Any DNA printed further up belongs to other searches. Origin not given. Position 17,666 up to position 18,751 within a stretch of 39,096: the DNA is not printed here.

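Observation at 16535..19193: AT-rich four-gene island (LTD lipoprotein, VTC domain, DUF4956 membrane protein, small beta-barrel): a candidate envelope-spanning polyphosphate system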

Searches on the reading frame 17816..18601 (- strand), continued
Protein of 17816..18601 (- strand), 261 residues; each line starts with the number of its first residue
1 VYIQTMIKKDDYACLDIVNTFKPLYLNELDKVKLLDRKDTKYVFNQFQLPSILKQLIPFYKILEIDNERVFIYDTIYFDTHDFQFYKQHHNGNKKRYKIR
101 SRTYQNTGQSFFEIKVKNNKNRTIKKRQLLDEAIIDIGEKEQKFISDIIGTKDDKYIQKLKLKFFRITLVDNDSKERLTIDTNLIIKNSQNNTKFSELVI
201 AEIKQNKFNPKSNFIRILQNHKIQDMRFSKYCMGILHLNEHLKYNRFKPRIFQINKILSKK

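Call 21: find_related_loci(query=A1, collection=genome_contigs, flank=8000)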
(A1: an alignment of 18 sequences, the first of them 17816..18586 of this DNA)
Query A1 (256 aa) in genome_contigs; peptide patterns used: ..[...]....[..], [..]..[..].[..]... (x = any residue, [..] = any of these).
74 stretches matched a pattern; 27 encode a relative of the query (tblastn E <= 1e-3); 27 distinct loci.
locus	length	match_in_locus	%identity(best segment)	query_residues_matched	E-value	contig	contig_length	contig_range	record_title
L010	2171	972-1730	64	3-255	7e-111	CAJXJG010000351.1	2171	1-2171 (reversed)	MAG TPA_asm: uncultured Candidatus Marinimicrobia bacterium isolate SRR5494785_bin.54_MetaBAT_v2.12.1_MAG genome assembl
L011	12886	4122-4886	59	1-255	4e-96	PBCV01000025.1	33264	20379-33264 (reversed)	MAG: Candidatus Neomarinimicrobiota bacterium isolate SP3971 69943, whole genome shotgun sequence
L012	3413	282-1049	58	1-256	1e-94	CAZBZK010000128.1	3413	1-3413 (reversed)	MAG TPA_asm: uncultured bacterium isolate SRP260945_co1_450 genome assembly, contig: NODE_60440_length_3413_cov_2.637582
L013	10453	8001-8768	58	1-256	5e-93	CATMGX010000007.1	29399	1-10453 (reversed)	MAG: uncultured Candidatus Marinimicrobia bacterium isolate SRR3966130_bin.15_MetaWRAP_v1.3_MAG genome assembly, contig:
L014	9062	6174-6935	56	1-254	7e-91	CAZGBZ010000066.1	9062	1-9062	MAG TPA_asm: uncultured bacterium isolate SRP077602_co11_443 genome assembly, contig: NODE_9402_length_9062_cov_5.157211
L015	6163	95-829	57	11-255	2e-90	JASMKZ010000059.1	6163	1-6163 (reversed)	MAG: Candidatus Neomarinimicrobiota bacterium isolate Arabian9_MAG_28 NODE_59_length_6163_cov_7.410122, whole genome sho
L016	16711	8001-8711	59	19-255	5e-90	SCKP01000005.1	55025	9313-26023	Candidatus Neomarinimicrobiota bacterium strain D37C17 D37C17_79, whole genome shotgun sequence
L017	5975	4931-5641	58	19-255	4e-86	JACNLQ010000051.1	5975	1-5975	MAG: Candidatus Neomarinimicrobiota bacterium isolate NIOZ-UU87 NIOZ-UU_NODE_16889_length_5975_cov_6.21081, whole genome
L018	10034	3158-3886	54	13-255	8e-83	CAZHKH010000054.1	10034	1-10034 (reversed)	MAG TPA_asm: uncultured bacterium isolate SRP092796_co3_650 genome assembly, contig: NODE_14867_length_10034_cov_5.53432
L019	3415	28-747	54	16-255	6e-82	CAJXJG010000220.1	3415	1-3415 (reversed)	MAG TPA_asm: uncultured Candidatus Marinimicrobia bacterium isolate SRR5494785_bin.54_MetaBAT_v2.12.1_MAG genome assembl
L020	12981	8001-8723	55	16-256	2e-79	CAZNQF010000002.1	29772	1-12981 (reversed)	MAG TPA_asm: uncultured bacterium isolate SRP092796_co3_722 genome assembly, contig: NODE_2251_length_29772_cov_4.322408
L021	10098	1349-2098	45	4-252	1e-62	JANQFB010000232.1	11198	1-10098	MAG: Chitinophagales bacterium isolate PL23a_bin.6 k99_3499714, whole genome shotgun sequence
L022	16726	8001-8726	42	13-254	8e-60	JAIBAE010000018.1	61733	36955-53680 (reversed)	MAG: Bacteroidota bacterium isolate SSF3 NODE_8527_length_61733_cov_6.444226, whole genome shotgun sequence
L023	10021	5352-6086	46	11-256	2e-59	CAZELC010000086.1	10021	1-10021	MAG TPA_asm: uncultured Bacteroidales bacterium isolate SRP220891_co1_21 genome assembly, contig: NODE_12978_length_1002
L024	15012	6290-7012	44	16-252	4e-55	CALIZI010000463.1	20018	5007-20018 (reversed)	MAG: uncultured Saprospiraceae bacterium isolate R4_Bin_Bin_85_1 genome assembly, contig: c_000000803973, whole genome s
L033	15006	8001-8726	35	11-252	2e-42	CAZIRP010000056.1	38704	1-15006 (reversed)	MAG TPA_asm: uncultured Caldilineaceae bacterium isolate SRP329715_co2_299 genome assembly, contig: NODE_2198_length_387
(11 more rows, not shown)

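Call 26: search_protein_families(library=pfam, proteins=[L016:3121-5988:+, L016:6032-7174:+, L014:840-4202:+, L020:10101-12980:+, L020:7163-7933:+, L033:800-6019:+, L033:6134-7516:+, L012:2470-3411:+, L018:1-2307:-], max_evalue=0.001)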
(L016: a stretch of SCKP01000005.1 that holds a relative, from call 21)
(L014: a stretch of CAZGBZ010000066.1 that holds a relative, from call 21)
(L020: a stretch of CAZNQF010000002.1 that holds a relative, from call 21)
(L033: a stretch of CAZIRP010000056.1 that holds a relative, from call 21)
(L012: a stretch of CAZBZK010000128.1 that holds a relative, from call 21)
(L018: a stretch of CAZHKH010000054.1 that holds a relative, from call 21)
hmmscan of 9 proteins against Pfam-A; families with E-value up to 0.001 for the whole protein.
L016:3121-5988:+ (955 aa): 4 families
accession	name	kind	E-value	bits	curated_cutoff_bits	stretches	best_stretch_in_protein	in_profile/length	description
PF00932.25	LTD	-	1.2e-33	116.1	34.3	2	732-843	5-107/109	Lamin Tail Domain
PF08757.17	CotH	-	1.6e-30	107.1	23.8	1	303-633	4-322/322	CotH kinase protein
PF13290.12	CHB_HEX_C_1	-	4.7e-13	49.3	22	1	180-234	3-57/67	Chitobiase/beta-hexosaminidase C-terminal domain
PF13287.12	Fn3_assoc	-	2.4e-11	44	23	1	189-235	1-47/59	Fn3 associated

L016:6032-7174:+ (380 aa): 2 families
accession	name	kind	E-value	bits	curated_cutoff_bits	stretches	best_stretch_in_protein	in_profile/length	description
PF00932.25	LTD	-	2.5e-19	70.1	34.3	2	186-273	6-102/109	Lamin Tail Domain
PF00404.24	Dockerin_1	-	4.2e-06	27.3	22.9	1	319-374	1-56/57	Dockerin type I domain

L014:840-4202:+ (1120 aa): 6 families
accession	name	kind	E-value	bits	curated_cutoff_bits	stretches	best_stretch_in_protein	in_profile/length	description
PF08757.17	CotH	-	4.3e-56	191.2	23.8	1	501-821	1-321/322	CotH kinase protein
PF00932.25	LTD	-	1e-18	68.1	34.3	2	919-1026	6-105/109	Lamin Tail Domain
PF13290.12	CHB_HEX_C_1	-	2.7e-13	50.1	22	1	361-426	2-67/67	Chitobiase/beta-hexosaminidase C-terminal domain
PF13287.12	Fn3_assoc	-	1.2e-10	41.8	23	1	378-429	8-59/59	Fn3 associated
PF18998.6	Flg_new_2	-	4.8e-05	23.7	23.6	1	865-914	18-72/73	Divergent InlB B-repeat domain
PF00404.24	Dockerin_1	-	8.1e-05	23.2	22.9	1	1068-1113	2-52/57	Dockerin type I domain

L020:10101-12980:+ (960 aa): 5 families
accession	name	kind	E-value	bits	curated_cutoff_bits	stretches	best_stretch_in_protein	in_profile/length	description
PF08757.17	CotH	-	5.4e-54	184.3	23.8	1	516-839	1-320/322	CotH kinase protein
PF13290.12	CHB_HEX_C_1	-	9.1e-14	51.6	22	1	376-432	2-58/67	Chitobiase/beta-hexosaminidase C-terminal domain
PF00932.25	LTD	-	1.1e-11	45.5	34.3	1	30-107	7-74/109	Lamin Tail Domain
PF13287.12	Fn3_assoc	-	1.9e-10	41.1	23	1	386-444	1-59/59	Fn3 associated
PF18998.6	Flg_new_2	-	3.1e-05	24.3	23.6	1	884-935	16-72/73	Divergent InlB B-repeat domain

L020:7163-7933:+ (256 aa): 4 families
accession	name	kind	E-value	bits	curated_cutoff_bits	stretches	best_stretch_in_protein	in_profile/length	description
PF17963.7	Big_9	-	3.9e-13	50.5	23.6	1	22-107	1-89/89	Bacterial Ig domain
PF00932.25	LTD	-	1e-11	45.6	34.3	1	115-223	7-107/109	Lamin Tail Domain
PF17803.7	Cadherin_4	-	1.2e-07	32.5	25.1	1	20-70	9-64/71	Bacterial cadherin-like domain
PF17892.7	Cadherin_5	-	2.9e-07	30.6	26.5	1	36-108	18-97/98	Cadherin-like domain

L033:800-6019:+ (1739 aa): 10 families
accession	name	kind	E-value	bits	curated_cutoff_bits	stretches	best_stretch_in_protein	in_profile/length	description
PF17957.7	Big_7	-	2e-110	362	24.1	7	1239-1309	1-70/70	Bacterial Ig domain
PF08757.17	CotH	-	8.1e-22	78.6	23.8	1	298-637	2-299/322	CotH kinase protein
PF13287.12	Fn3_assoc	-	9.3e-19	67.7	23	1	75-137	1-59/59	Fn3 associated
PF13290.12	CHB_HEX_C_1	-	9.5e-16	57.9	22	1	66-134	3-67/67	Chitobiase/beta-hexosaminidase C-terminal domain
PF00932.25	LTD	-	3.8e-11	43.8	34.3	1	846-951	3-96/109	Lamin Tail Domain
PF07495.19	Y_Y_Y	-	1.5e-09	38.1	26.6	0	1488-1519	29-59/65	Y_Y_Y domain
PF00801.26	PKD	-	3.2e-09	37.1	23.5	0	1247-1322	6-76/80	PKD domain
PF00630.25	Filamin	-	2.2e-08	35.2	26.9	0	1639-1701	16-79/93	Filamin/ABP280 repeat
PF19077.6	Big_13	-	8.9e-07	29.8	27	0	1265-1325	36-97/102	Bacterial Ig-like domain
PF13750.12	Big_3_3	-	0.00042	20.4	27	0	1301-1371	13-84/157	Bacterial Ig-like domain (group 3)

L033:6134-7516:+ (460 aa): 1 family
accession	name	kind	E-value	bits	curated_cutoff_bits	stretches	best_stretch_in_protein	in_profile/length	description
PF00932.25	LTD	-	4.5e-25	88.6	34.3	2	41-155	3-107/109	Lamin Tail Domain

L012:2470-3411:+ (314 aa): 3 families
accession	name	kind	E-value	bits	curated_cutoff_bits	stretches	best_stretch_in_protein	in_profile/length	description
PF13290.12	CHB_HEX_C_1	-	1.5e-18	66.9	22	1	192-256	3-67/67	Chitobiase/beta-hexosaminidase C-terminal domain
PF00932.25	LTD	-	2.1e-18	67.1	34.3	1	17-139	6-105/109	Lamin Tail Domain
PF13287.12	Fn3_assoc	-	4.1e-15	56.1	23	1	201-259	1-59/59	Fn3 associated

L018:1-2307:- (769 aa): 2 families
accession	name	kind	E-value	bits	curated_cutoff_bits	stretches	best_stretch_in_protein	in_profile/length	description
PF00932.25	LTD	-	5.5e-33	114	34.3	3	347-454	3-106/109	Lamin Tail Domain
PF00127.26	Copper-bind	-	1.5e-10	41.8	21.2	1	237-319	7-98/99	Copper binding proteins, plastocyanin/azurin family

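Call 32: search_solved_structures(query=A2, max_evalue=10, show_alignments=3)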
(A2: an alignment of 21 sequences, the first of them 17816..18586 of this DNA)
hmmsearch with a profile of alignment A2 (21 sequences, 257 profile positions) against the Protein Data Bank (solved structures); distinct sequences matched with E-value up to 10: 2.
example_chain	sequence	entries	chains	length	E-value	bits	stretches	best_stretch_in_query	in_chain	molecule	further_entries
3g3o_A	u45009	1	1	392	0.00091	21.8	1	112-185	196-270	Vacuolar transporter chaperone 2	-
6ohb_A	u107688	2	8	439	2.1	10.8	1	46-75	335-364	Guanine deaminase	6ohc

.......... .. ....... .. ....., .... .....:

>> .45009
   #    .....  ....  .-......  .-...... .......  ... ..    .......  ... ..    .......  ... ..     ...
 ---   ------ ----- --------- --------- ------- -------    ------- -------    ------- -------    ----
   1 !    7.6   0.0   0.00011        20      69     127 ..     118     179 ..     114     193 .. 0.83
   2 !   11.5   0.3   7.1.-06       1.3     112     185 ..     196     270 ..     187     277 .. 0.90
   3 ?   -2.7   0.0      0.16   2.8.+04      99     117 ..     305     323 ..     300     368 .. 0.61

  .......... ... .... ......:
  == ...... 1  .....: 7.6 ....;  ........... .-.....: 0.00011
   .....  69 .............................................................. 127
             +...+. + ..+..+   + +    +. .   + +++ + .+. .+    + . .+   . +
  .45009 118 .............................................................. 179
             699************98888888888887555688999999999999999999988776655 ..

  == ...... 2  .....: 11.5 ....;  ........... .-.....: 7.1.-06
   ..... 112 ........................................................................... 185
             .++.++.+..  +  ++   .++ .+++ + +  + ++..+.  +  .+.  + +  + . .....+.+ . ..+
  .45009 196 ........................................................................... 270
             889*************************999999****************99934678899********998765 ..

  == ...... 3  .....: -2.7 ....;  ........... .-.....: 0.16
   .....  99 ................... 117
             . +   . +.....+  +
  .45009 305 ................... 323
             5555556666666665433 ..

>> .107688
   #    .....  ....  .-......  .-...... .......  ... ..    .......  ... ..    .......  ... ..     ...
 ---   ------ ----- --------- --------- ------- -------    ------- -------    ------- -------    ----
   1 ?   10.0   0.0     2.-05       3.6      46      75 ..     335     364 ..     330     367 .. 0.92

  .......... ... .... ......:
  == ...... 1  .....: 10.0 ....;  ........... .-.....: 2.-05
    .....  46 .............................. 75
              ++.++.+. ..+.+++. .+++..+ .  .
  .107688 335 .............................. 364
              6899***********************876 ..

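Call 44: predict_structure(alignment_id=A1)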
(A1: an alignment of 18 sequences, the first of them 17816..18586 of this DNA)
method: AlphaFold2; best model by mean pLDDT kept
length: 256 residues; sequences in the alignment: 18
mean_pLDDT: 72.6   pTM: 0.68
mean pLDDT of the five models: 72.6, 67.1, 63.6, 63.3, 35.0
residues with pLDDT >= 90: 43; 70-90: 100; 50-70: 100; < 50: 13
segments of 3 or more residues with pLDDT < 50: 1-5, 83-85, 87-89
pLDDT, mean of each block of 10 residues (from residue 1): 52 90 79 78 93 93 69 55 50 64 73 61 66 62 64 72 91 89 68 88 87 88 61 54 69 74
secondary structure, 60 per line:
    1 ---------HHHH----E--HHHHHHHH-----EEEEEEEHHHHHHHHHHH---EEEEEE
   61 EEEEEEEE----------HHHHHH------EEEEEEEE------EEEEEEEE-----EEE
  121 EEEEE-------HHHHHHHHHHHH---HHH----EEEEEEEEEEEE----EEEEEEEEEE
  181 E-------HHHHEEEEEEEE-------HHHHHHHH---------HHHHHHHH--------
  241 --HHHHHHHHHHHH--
elements in order: H10-13 H21-28 E34-40 H41-51 E55-68 H79-84 E91-98 E105-112 E118-125 H133-144 E155-166 E171-181 H189-192 E193-200 H208-215 H225-232 H243-254

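Call 47: fold_search(model_id=the predicted structure, library=pdb)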
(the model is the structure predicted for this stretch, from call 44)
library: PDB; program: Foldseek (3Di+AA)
matches with E <= 10: 608; with E <= 0.001: 3
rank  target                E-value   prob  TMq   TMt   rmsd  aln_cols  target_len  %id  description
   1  2gfg_C                4.2e-04  1.00  0.32  0.41   9.6       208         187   11  Crystal structure of a putative adenylate cyclase (bh2851) from bacillus halodurans at 2.12 A resolution (released 2006-05-02)
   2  1yem_A                4.7e-04  1.00  0.29  0.41  10.6       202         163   10  Conserved hypothetical protein Pfu-838710-001 from Pyrococcus furiosus (released 2005-01-11)
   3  2gfg_B                6.3e-04  1.00  0.30  0.38   9.9       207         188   14  Crystal structure of a putative adenylate cyclase (bh2851) from bacillus halodurans at 2.12 A resolution (released 2006-05-02)
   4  2gfg_A                1.0e-03  0.99  0.29  0.36   9.9       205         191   13  Crystal structure of a putative adenylate cyclase (bh2851) from bacillus halodurans at 2.12 A resolution (released 2006-05-02)
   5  5a60                  1.0e-03  0.99  0.29  0.20  10.1       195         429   10  Crystal structure of full-length E. coli ygiF in complex with tripolyphosphate and two magnesium ions (released 2015-08-05)
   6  5a65_B                2.0e-03  0.95  0.31  0.37  10.5       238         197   13  Crystal structure of mouse thiamine triphosphatase in complex with thiamine diphosphate, orthophosphate and magnesium  (released 2015-08-05)
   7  1yem_B                3.1e-03  0.95  0.24  0.31  10.8       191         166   12  Conserved hypothetical protein Pfu-838710-001 from Pyrococcus furiosus (released 2005-01-11)
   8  3tvl_A                6.6e-03  0.84  0.28  0.34  12.2       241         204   10  Complex between the human thiamine triphosphatase and triphosphate (released 2012-10-10)
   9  5a68                  1.3e-02  0.75  0.27  0.32  11.2       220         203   10  Crystal structure of the AtTTM3 product complex with two orthophosphates and manganese ions (form B) (released 2015-08-05)
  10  5a5y_A                1.6e-02  0.85  0.30  0.35  11.2       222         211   12  Crystal structure of AtTTM3 in complex with tripolyphosphate and magnesium ion (form A) (released 2015-08-05)
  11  3kyh_A                2.1e-02  0.12  0.15  0.14  21.5       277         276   11  Saccharomyces cerevisiae Cet1-Ceg1 capping apparatus (released 2010-02-16)
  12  7lbm_k                3.0e-02  0.33  0.22  0.27  12.8       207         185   10  Structure of the human Mediator-bound transcription pre-initiation complex (released 2021-03-24)
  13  7uqm                  8.2e-02  0.06  0.10  0.16  20.2       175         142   10  Pathogenesis related 10-10 papaverine complex (released 2023-03-01)
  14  7k9m_B                9.2e-02  0.12  0.17  0.08  14.4       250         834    7  Crystal structure of the complex of M. tuberculosis PheRS with cognate precursor tRNA and 5'-O-(N-phenylalanyl)sulfamo (released 2021-05-12)
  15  1fem                  9.7e-02  0.11  0.14  0.19  14.8       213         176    6  CRYSTALLOGRAPHIC STUDIES ON COMPLEXES BETWEEN RETINOIDS AND PLASMA RETINOL-BINDING PROTEIN (released 1994-11-01)
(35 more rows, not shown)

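Call 75: search_protein_families(library=padloc, proteins=[window:17816-18586:-], max_evalue=0.01)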
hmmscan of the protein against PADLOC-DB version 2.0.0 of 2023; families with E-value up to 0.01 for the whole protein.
window:17816-18586:- (256 aa): 0 families

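Call 76: search_protein_families(library=pfam, proteins=[L002:3797-5992:+, L007:6462-7859:+], max_evalue=0.001)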
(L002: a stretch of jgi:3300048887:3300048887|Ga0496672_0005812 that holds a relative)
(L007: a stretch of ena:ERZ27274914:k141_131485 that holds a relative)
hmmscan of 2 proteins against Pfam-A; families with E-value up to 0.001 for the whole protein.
L002:3797-5992:+ (731 aa): 2 families
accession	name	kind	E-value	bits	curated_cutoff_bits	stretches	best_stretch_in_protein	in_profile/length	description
PF08757.17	CotH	-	1.7e-60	205.6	23.8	1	270-630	1-322/322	CotH kinase protein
PF18962.6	Por_Secre_tail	-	1.7e-10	41.4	27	1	653-728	2-74/75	Secretion system C-terminal sorting domain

L007:6462-7859:+ (465 aa): 1 family
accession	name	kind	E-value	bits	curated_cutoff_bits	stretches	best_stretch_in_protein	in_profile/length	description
PF08757.17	CotH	-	5.5e-44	151.4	23.8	1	133-456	8-312/322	CotH kinase protein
